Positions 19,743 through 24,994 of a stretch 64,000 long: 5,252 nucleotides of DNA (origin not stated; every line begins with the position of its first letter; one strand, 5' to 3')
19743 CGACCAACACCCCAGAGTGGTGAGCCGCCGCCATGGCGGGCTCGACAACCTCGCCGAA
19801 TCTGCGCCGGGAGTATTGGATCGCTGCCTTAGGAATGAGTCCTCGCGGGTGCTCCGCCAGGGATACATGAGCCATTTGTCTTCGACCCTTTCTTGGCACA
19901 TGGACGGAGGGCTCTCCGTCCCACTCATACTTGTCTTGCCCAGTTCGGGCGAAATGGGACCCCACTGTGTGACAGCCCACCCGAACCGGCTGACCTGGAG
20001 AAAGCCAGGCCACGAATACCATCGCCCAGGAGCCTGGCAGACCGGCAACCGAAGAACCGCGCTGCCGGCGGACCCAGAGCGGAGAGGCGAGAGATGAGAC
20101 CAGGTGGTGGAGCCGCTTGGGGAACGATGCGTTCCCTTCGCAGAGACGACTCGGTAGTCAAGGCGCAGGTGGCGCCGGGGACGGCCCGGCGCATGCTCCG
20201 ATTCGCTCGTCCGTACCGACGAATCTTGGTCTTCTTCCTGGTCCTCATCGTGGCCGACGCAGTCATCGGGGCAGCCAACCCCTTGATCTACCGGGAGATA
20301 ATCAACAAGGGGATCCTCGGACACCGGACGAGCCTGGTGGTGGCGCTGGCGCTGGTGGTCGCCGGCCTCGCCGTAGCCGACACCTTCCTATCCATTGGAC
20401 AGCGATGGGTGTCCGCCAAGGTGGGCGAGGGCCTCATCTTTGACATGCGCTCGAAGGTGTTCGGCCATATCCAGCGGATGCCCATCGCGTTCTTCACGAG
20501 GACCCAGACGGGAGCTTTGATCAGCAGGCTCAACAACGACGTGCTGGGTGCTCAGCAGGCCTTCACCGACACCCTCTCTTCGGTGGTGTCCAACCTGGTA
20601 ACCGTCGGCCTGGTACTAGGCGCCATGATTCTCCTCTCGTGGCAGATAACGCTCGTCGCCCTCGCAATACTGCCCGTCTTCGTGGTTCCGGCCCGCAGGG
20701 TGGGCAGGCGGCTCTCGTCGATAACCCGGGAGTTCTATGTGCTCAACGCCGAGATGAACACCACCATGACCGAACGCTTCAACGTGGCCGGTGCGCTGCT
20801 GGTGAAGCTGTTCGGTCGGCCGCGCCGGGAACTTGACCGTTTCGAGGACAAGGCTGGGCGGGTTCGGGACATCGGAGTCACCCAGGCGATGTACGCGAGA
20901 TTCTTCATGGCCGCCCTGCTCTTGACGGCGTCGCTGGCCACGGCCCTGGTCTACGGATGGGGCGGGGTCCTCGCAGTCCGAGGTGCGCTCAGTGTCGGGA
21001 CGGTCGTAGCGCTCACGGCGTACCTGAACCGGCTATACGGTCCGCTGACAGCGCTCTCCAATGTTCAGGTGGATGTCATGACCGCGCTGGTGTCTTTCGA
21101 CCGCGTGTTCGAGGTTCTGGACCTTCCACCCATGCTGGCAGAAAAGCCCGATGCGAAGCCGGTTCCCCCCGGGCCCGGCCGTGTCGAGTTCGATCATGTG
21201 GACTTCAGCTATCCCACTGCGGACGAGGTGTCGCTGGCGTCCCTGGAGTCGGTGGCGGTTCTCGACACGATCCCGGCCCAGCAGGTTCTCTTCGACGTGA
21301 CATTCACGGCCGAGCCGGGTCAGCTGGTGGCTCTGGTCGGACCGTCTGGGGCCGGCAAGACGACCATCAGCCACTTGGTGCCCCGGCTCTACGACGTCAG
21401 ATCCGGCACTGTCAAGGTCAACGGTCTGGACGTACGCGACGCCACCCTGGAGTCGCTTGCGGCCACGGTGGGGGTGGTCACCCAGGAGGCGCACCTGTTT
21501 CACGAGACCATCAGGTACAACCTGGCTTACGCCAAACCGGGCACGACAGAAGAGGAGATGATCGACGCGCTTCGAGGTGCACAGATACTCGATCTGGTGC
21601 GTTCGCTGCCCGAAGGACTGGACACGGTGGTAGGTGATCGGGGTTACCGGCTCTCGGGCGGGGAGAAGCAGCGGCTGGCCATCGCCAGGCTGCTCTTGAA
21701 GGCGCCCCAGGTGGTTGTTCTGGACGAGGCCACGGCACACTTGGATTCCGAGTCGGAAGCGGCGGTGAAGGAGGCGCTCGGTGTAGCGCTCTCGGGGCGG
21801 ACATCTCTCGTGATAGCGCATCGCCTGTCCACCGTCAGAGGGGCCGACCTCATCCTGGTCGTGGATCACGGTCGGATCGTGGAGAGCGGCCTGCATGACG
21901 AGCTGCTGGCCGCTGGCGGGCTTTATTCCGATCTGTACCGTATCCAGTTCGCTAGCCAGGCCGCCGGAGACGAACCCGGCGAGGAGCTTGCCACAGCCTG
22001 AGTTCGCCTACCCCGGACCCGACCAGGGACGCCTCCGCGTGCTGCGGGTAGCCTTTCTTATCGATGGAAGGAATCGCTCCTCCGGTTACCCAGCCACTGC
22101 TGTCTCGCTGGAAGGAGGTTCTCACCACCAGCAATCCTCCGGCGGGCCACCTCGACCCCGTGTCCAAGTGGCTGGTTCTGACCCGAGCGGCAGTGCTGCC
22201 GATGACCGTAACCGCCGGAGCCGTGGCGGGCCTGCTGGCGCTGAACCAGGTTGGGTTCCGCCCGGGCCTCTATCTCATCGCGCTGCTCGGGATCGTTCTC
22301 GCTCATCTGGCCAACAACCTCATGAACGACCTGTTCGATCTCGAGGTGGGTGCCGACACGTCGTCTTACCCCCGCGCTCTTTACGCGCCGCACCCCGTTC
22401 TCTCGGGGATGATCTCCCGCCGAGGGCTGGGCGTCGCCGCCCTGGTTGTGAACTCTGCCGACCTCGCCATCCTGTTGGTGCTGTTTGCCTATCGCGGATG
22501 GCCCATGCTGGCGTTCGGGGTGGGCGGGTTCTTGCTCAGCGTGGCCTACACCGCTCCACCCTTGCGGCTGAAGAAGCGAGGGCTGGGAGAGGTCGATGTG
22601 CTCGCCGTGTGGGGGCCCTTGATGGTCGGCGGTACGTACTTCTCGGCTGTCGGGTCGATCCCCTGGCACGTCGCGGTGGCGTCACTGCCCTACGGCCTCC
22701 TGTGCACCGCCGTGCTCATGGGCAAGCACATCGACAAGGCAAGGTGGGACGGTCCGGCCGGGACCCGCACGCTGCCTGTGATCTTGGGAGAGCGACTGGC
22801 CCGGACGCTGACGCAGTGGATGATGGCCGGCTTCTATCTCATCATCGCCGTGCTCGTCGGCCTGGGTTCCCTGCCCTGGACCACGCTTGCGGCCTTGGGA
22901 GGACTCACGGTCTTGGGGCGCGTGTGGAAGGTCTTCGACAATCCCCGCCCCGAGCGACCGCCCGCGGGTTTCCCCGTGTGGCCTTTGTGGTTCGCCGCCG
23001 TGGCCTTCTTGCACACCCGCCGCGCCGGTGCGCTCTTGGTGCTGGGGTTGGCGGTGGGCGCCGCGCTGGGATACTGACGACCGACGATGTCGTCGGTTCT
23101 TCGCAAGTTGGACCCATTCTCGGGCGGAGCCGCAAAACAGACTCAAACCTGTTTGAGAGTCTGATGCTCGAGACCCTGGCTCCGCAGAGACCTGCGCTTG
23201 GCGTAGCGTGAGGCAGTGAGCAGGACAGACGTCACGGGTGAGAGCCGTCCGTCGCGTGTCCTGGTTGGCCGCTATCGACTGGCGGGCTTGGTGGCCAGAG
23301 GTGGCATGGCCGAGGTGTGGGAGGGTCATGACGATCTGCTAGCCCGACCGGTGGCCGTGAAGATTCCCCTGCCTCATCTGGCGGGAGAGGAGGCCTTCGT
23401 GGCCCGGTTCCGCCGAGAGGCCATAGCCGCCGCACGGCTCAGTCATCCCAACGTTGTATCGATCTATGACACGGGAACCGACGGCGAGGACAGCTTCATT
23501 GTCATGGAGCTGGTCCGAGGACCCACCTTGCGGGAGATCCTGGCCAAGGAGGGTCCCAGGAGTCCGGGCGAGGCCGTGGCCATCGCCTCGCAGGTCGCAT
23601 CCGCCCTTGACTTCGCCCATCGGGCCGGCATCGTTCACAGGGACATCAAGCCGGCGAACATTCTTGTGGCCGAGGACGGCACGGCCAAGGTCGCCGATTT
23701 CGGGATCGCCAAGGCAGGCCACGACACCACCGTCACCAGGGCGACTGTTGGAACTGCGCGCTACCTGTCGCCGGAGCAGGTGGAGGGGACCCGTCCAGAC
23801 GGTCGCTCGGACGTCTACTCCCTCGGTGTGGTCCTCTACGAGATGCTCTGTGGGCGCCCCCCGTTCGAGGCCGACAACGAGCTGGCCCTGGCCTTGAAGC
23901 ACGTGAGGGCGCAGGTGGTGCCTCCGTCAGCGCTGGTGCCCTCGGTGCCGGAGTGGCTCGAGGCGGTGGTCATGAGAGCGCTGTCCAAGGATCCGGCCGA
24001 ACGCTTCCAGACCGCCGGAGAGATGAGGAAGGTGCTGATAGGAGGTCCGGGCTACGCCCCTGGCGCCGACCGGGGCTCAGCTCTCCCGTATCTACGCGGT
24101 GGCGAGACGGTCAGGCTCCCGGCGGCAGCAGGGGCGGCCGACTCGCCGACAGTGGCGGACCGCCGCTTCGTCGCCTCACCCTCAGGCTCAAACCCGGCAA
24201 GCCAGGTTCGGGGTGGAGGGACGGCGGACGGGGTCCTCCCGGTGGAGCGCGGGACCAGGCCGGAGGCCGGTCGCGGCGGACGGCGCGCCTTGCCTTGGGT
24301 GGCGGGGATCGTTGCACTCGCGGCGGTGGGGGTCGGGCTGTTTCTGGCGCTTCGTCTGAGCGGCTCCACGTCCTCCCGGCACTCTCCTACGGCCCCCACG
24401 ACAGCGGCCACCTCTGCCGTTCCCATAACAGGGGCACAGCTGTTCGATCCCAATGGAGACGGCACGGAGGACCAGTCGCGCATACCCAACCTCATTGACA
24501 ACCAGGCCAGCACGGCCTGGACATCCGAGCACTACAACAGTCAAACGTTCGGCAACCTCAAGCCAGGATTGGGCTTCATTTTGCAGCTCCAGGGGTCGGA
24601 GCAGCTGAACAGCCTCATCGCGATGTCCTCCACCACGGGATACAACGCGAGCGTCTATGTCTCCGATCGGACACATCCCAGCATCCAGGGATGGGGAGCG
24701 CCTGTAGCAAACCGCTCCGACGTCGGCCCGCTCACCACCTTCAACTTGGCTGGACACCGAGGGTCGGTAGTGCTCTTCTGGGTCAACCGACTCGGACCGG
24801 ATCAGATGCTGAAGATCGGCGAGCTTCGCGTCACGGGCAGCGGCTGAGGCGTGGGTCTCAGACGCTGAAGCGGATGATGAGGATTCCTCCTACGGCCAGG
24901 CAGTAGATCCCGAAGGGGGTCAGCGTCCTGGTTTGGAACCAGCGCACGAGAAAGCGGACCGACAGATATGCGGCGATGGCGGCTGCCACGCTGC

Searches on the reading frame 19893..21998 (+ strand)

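Call 73: search_protein_families(library=ncbifam, proteins=[window:19893-21998:+], max_evalue=1e-10)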
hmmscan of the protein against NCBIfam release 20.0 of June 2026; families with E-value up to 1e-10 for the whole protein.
window:19893-21998:+ (702 aa): 148 families (the best 25 are shown)
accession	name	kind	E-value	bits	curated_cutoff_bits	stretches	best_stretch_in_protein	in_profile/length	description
TIGR02203.1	MsbA_lipidA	equivalog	3.8e-129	431.8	602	1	99-687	3-571/572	lipid A export permease/ATP-binding protein MsbA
TIGR02204.1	MsbA_rel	hypoth_equivalog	3.9e-111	372.5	780.4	1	100-686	8-576/576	ABC transporter, permease/ATP-binding protein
NF008381.0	PRK11176.1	equivalog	4.5e-109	365.4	867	1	97-687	12-581/582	lipid A ABC transporter ATP-binding protein/permease MsbA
TIGR00958.1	3a01208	subfamily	4.7e-101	339.2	874.6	1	97-681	148-710/711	antigen peptide transporter 2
NF010178.0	PRK13657.1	equivalog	1.1e-98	331.1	733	1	100-690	9-575/588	glucan ABC transporter ATP-binding protein/ permease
NF052233.1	CphA_assoc_ABC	equivalog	5.1e-96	322.7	880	1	97-689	171-747/766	cyanophycin metabolism-associated ABC transporter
TIGR01846.1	type_I_sec_HlyB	subfamily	2.3e-92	310.4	725.55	1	108-685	137-692/694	type I secretion system permease/ATPase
NF045513.1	HepA_fam_ABC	equivalog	7.8e-92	308.6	725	1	153-685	99-609/610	heterocyst formation ABC transporter subunit HepA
TIGR03796.1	NHLM_micro_ABC1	equivalog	4.2e-82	276.5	853.3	1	93-681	137-708/710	NHLP family bacteriocin export ABC transporter peptidase/permease/ATPase subunit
NF008056.1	PRK10790.1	equivalog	2.1e-81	274.2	746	1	97-689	10-579/584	SmdB family multidrug efflux ABC transporter permease/ATP-binding protein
TIGR03375.1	type_I_sec_LssB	subfamily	1.3e-76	258.4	693.1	1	100-674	143-691/696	type I secretion system permease/ATPase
TIGR03797.1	NHLM_micro_ABC2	equivalog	2.2e-76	257.8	709.4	1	99-685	124-685/686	NHLP bacteriocin export ABC transporter permease/ATPase subunit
TIGR01192.1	chvA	subfamily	4.3e-73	246.9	585.4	1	113-683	22-568/585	glucan export ABC transporter ATP-binding protein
NF008055.0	PRK10789.1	equivalog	8.3e-73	245.7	845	1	104-695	11-581/590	SmdA family multidrug ABC transporter permease/ATP-binding protein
TIGR02868.1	CydC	equivalog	6e-72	243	329.05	1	184-645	87-530/530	thiol reductant ABC exporter subunit CydC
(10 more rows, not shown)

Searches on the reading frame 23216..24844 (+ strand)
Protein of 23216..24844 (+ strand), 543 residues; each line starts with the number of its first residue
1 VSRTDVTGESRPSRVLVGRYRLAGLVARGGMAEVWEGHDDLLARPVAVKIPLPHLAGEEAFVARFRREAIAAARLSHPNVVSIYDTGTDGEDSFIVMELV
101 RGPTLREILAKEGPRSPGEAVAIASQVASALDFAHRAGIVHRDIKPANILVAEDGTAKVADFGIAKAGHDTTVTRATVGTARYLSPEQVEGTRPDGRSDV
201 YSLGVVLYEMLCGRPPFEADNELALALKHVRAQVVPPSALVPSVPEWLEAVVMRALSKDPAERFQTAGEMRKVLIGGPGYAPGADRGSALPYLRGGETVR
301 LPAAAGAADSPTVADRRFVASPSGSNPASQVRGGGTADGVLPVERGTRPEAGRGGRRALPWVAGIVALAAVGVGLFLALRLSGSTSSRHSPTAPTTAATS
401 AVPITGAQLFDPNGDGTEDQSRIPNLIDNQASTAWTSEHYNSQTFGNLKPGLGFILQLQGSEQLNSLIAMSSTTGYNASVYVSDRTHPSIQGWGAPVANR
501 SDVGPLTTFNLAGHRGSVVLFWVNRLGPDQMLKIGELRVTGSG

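Call 73: search_protein_families(library=ncbifam, proteins=[window:23216-24844:+], max_evalue=1e-10)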
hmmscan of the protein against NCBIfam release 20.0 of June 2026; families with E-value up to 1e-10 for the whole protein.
window:23216-24844:+ (543 aa): 11 families
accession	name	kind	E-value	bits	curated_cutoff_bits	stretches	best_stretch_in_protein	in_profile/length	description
NF033483.0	PknB_PASTA_kin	equivalog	2.9e-115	386.5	450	1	14-276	3-267/563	Stk1 family PASTA domain-containing Ser/Thr kinase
NF052427.1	StpK7MSMEG_1200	equivalog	6.6e-63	213.1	900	1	17-270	6-261/601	serine/threonine protein kinase StpK7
NF047741.1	antiphage_MADS6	equivalog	4.3e-45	154.3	460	2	119-273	300-456/612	methylation-associated defense system protein kinase MAD6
TIGR03903.1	TOMM_kin_cyc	equivalog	1.8e-43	148.7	705.75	1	46-270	6-240/1267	TOMM system kinase/cyclase fusion protein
NF009651.0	PRK13184.1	equivalog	2.2e-41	141.8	839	1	18-272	2-285/932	serine/threonine-protein kinase PknD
NF038150.1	lanthi_synth_IV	equivalog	1.2e-33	116.5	650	1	13-276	184-455/851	class IV lanthionine synthetase LanL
NF053615.1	SerThrKinAfsKStmc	equivalog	1.6e-28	99.9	1300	1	17-232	12-228/809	protein serine/threonine kinase AfsK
NF033442.0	BREX_PglW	equivalog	1.5e-26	92.5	990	1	56-272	546-764/1391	BREX system serine/threonine kinase PglW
NF038151.1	lanthi_synth_III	equivalog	6e-20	71.2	575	1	62-234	267-447/833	class III lanthionine synthetase LanKC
NF043056.1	T4SS_LegK1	equivalog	1.2e-12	47.2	550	1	83-209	144-282/516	Dot/Icm T4SS effector kinase LegK1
NF011463.0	PRK14879.1-4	equivalog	9.8e-11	41.5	188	0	63-167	63-162/237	Kae1-associated kinase Bud32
